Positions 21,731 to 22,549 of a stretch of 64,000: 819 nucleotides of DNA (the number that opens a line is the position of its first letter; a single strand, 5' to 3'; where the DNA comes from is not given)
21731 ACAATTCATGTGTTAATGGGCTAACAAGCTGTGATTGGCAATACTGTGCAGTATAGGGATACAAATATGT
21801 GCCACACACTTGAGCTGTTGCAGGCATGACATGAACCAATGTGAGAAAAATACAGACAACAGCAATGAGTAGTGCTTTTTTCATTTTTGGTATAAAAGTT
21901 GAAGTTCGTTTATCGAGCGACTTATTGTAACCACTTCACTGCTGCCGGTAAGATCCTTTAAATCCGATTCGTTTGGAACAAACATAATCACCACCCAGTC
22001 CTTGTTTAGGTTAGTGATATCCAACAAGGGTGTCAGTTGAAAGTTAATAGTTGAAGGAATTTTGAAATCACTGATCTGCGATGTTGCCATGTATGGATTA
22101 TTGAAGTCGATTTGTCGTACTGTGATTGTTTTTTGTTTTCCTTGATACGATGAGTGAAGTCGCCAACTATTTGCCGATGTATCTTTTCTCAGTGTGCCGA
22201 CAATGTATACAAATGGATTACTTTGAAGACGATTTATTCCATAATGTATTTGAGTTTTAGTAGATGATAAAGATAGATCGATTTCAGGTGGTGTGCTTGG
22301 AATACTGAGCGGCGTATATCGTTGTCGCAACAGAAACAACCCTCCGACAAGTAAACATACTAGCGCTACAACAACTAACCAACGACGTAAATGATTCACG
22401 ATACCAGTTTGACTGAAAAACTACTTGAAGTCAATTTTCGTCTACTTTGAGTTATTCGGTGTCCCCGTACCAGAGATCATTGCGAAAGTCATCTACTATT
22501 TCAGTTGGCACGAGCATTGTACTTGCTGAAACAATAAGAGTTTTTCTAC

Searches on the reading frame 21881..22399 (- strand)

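Call 6: search_protein_families(library=pfam, proteins=[window:21881-22399:-], max_evalue=0.1)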
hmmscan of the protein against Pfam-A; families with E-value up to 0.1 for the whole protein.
window:21881-22399:- (172 aa): 1 family
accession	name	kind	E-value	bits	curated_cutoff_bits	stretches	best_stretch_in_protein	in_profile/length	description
PF16071.10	DUF4812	-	0.023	14.9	25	1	52-96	14-56/65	Domain of unknown function (DUF4812)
